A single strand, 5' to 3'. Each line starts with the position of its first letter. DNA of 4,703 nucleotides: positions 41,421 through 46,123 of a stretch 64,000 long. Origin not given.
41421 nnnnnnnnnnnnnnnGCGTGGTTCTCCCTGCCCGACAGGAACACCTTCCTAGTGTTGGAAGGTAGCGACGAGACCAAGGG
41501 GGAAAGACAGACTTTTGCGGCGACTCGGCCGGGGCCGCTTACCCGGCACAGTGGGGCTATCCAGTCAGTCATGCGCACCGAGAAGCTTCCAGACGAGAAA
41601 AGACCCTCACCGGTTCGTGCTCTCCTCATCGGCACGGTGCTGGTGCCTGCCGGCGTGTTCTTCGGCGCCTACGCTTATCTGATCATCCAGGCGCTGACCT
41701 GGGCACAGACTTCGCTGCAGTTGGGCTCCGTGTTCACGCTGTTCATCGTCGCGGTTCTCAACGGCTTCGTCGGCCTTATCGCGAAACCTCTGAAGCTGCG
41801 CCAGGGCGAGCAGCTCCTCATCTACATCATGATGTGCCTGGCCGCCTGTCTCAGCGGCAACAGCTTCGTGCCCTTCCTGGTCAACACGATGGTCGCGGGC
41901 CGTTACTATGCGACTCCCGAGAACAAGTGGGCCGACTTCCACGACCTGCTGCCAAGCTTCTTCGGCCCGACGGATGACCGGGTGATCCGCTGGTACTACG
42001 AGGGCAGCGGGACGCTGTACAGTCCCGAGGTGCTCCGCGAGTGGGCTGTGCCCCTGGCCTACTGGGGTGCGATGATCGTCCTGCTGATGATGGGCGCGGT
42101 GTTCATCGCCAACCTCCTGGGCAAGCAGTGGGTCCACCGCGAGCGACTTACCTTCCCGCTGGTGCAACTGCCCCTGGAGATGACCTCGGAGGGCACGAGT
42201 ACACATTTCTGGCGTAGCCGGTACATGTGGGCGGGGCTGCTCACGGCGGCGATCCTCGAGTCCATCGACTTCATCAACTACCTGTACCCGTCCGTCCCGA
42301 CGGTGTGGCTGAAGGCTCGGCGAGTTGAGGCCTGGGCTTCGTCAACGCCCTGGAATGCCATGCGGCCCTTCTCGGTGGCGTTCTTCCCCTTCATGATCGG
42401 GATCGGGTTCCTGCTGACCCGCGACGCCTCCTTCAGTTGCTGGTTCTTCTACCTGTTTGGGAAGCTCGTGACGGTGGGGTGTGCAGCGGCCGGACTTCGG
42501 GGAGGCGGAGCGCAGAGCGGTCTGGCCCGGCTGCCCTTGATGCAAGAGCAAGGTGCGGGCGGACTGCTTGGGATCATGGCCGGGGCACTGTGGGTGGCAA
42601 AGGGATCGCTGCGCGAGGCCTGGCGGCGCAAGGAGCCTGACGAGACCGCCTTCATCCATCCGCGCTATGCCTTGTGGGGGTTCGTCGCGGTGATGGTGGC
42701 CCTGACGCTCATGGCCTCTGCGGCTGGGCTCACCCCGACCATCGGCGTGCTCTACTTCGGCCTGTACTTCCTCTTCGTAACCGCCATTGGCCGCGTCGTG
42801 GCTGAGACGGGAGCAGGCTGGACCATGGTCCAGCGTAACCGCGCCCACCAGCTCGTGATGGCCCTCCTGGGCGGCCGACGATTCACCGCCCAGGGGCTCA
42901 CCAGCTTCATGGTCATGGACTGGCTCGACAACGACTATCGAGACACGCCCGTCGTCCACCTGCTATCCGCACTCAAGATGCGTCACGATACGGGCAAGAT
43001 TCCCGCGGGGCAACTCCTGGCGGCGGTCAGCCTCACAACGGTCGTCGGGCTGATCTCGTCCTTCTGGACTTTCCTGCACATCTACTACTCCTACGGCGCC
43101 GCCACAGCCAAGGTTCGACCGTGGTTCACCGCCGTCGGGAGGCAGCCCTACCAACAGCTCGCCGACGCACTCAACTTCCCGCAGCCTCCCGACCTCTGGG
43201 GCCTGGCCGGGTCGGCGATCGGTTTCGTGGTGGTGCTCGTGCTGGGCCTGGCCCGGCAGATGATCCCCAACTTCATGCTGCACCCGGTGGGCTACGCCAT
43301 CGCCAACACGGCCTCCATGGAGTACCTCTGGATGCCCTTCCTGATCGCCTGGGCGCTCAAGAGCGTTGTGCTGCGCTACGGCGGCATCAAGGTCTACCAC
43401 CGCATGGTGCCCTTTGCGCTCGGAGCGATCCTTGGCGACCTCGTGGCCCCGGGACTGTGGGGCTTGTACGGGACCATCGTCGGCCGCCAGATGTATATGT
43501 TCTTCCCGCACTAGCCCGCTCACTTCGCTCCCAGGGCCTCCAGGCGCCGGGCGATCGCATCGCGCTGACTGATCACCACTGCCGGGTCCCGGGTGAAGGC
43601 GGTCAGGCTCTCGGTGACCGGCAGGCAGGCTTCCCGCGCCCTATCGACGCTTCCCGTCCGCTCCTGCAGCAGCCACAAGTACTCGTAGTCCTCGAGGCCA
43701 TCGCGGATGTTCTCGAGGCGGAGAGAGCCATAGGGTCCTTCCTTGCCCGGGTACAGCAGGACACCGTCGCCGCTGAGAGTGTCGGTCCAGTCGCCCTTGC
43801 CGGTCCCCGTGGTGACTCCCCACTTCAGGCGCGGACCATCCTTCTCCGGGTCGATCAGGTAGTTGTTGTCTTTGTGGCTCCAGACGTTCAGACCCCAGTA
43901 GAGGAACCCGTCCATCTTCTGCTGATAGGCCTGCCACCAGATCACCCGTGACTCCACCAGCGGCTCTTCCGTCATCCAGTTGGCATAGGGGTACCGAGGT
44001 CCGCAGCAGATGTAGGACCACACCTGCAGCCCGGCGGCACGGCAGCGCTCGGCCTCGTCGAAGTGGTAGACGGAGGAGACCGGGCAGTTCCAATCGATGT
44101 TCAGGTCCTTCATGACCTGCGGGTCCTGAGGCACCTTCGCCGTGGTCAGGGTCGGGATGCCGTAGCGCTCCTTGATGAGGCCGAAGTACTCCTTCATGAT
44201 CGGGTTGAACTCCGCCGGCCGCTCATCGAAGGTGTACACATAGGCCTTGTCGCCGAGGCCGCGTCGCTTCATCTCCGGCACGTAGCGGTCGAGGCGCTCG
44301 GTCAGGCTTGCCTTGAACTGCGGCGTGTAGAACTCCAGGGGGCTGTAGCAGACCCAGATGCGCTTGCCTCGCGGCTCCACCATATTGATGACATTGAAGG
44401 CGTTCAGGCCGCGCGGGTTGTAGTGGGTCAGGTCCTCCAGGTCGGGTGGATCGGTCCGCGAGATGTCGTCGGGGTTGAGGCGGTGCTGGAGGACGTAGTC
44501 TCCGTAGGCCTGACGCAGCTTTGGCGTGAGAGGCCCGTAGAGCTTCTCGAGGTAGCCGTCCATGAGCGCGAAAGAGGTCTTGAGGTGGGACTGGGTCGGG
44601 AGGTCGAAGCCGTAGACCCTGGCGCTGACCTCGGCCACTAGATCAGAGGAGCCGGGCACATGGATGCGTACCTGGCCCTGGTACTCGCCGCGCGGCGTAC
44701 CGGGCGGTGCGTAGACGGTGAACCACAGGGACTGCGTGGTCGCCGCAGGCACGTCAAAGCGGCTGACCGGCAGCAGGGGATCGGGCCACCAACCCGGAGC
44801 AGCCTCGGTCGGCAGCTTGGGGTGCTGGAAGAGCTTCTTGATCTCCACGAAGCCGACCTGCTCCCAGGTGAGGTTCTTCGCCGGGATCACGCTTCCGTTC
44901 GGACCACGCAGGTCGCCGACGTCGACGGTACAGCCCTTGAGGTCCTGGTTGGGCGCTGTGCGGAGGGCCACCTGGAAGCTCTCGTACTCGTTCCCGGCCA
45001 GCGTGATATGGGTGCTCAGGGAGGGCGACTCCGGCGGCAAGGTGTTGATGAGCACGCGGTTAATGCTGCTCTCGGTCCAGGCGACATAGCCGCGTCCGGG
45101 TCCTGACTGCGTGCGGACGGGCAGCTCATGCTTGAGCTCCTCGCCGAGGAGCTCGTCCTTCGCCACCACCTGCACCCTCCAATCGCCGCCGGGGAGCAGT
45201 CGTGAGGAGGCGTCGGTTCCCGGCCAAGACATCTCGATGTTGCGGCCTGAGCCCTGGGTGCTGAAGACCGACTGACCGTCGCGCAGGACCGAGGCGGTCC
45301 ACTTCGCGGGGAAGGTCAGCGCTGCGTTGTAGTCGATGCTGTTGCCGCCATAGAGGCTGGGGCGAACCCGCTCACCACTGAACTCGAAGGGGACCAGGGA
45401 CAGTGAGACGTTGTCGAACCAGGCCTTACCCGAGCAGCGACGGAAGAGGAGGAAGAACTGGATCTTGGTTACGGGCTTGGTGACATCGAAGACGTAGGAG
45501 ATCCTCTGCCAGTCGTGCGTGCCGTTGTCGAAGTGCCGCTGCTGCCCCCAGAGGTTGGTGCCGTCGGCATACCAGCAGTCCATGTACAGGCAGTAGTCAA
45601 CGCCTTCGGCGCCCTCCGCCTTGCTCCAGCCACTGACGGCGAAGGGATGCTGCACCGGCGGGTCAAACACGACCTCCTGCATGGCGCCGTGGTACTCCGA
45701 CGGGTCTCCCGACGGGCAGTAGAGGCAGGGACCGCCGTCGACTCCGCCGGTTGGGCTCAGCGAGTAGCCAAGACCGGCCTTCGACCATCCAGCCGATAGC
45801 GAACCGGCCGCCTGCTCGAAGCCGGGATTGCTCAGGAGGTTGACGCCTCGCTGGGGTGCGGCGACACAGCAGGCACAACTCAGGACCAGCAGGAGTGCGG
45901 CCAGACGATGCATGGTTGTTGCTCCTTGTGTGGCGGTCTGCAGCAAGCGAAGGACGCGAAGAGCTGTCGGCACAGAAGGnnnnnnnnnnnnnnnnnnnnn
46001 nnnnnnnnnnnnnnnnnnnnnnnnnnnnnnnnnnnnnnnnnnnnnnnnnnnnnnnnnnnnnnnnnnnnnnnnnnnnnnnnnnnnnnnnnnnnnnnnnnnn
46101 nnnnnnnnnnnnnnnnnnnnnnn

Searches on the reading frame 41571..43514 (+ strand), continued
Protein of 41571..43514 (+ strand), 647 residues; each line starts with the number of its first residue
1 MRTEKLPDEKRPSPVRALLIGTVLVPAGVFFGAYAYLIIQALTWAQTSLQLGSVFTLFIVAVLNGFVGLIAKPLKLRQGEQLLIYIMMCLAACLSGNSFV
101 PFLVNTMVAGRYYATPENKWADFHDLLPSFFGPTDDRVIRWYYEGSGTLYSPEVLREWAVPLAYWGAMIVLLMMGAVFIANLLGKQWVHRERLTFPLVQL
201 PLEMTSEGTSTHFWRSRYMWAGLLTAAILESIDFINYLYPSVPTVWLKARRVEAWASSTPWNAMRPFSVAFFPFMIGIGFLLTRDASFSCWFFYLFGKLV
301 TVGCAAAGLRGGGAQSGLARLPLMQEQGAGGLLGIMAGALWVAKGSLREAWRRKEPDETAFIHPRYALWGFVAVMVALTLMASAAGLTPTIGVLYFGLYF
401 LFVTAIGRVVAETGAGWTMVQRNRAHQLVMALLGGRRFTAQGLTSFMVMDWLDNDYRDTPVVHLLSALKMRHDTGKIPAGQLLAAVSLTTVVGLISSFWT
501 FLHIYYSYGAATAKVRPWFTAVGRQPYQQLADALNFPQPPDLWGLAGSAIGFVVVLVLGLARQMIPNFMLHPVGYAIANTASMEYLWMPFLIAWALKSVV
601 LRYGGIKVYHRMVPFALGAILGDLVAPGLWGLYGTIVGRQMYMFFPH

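Call 106: find_encoding_contigs(protein=P0345, flank=8000, max_places=2)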
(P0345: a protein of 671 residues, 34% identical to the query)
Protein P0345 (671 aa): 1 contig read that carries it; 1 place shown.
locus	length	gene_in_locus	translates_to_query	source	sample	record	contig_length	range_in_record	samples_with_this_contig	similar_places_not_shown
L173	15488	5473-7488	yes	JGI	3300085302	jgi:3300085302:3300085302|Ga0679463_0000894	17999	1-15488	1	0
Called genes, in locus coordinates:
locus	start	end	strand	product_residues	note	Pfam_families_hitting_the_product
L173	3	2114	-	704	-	?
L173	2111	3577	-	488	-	PF00675:Peptidase_M16, PF05193:Peptidase_M16_C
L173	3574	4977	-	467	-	PF00675:Peptidase_M16, PF05193:Peptidase_M16_C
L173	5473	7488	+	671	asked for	PF20581:DUF6785, PF20580:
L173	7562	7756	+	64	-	PF03966:Trm112p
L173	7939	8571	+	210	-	-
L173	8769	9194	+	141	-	PF02381:MraZ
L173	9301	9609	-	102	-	-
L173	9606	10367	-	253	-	PF13581:HATPase_c_2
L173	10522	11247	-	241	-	PF02527:GidB, PF13847:Methyltransf_31 (faint)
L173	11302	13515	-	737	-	PF00072:Response_reg, PF01590:GAF, PF13185:GAF_2, PF13492:GAF_3 (weak), PF01590:GAF, PF13185:GAF_2, PF13492:GAF_3, PF07228:SpoIIE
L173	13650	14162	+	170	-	-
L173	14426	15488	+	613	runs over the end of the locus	PF00012:HSP70, PF06723:MreB_Mbl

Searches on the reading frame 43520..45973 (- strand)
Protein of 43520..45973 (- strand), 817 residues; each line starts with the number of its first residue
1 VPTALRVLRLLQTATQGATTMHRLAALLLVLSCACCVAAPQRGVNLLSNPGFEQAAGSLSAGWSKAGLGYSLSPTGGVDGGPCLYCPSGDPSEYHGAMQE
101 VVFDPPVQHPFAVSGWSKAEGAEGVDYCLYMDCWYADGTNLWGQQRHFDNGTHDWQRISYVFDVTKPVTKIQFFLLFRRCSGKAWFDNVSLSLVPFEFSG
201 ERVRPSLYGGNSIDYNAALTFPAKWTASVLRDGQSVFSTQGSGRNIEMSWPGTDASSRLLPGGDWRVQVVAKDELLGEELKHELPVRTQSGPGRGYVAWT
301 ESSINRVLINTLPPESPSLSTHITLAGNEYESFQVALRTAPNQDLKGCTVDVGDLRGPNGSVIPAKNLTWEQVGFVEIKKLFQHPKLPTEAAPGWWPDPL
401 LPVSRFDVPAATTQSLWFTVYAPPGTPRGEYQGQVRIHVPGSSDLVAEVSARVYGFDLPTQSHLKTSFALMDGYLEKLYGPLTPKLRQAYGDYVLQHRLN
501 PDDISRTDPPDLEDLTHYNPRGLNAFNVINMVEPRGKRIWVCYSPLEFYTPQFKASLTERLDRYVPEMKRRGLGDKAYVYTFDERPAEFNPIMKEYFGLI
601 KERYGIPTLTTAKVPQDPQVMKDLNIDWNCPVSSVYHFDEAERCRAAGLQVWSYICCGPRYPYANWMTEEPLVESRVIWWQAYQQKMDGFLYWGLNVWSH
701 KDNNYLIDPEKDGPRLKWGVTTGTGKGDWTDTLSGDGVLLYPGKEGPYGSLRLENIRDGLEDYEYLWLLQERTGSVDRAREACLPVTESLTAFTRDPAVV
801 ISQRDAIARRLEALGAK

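Call 8: search_protein_families(library=pfam, proteins=[window:43520-45973:-], max_evalue=0.001)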
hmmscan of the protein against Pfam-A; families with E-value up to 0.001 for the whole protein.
window:43520-45973:- (817 aa): 2 families
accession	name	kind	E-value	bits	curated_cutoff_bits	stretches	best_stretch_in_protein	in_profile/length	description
PF13320.12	GH123_cat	-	3.9e-24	86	23.1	1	550-768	128-323/324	Glycoside hydrolase 123, catalytic domain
PF22680.2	Glyco_hydro_123_N_2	-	1.4e-08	35.1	27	1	340-438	40-141/142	Glycoside hydrolase 123 N-terminal domain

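Call 39: search_protein_families(library=ncbifam, proteins=[window:43520-45973:-], max_evalue=0.01)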
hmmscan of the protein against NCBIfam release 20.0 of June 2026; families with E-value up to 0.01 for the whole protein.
window:43520-45973:- (817 aa): 0 families
